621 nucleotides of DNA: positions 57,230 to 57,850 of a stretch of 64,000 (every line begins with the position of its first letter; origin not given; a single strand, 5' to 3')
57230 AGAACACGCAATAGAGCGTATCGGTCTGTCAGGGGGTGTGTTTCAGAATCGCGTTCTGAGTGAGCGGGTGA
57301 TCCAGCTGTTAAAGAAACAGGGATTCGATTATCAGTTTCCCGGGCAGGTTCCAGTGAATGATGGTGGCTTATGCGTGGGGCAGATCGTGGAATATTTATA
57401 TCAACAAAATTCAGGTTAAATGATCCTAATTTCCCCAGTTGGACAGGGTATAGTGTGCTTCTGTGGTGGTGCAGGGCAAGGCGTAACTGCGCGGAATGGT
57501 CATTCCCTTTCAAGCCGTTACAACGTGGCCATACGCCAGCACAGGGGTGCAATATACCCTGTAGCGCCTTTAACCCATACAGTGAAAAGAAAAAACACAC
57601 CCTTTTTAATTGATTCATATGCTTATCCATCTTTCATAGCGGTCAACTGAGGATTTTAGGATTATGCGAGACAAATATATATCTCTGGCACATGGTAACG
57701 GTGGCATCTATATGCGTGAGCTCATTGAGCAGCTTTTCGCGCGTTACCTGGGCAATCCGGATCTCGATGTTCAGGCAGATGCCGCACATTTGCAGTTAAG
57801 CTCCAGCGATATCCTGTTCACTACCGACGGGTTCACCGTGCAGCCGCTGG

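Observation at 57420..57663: Copy B of the structured repeat occupies the entire hypF-hypE spacer and provides the hypE ribosome-binding site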

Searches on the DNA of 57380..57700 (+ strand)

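Call 4: search_dna_similar(query=window:57420-57663:+, collection=ecoli_genomes, mode=distant)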
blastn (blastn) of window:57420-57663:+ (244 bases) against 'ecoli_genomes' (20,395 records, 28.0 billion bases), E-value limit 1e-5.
No match.

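Call 32: search_rna_families(source=window, start=57380, end=57700, threshold=evalue, max_evalue=10)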
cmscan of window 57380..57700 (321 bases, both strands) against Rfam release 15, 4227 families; matches with E-value up to 10: 6.
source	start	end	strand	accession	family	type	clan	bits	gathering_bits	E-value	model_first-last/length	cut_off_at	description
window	57603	57693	+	RF00328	snoZ161_228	Gene; snRNA; snoRNA; CD-box;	CL00056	21.1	45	0.14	1-93/93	no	Small nucleolar RNA Z161/Z228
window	57576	57638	-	RF00086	SNORD27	Gene; snRNA; snoRNA; CD-box;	-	19.4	52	0.9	1-71/71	no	Small nucleolar RNA SNORD27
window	57603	57685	+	RF01814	rhtB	Gene; sRNA;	-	17.6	55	2.5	1-83/83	no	rhtB sRNA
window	57600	57694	-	RF04064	MIR5267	Gene; miRNA;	-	17.5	87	2.4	1-81/81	no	MIR5267 microRNA precursor family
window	57641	57663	+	RF02680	PreQ1-III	Cis-reg; riboswitch;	-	13.7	63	2.5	1-23/102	no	PreQ1-III (pre queuosine) riboswitch aptamer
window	57550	57594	-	RF02218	ZNRD1-AS1_1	Gene; lncRNA;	-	11.6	50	7.1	1-68/68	no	ZNRD1 antisense RNA 1 conserved region 1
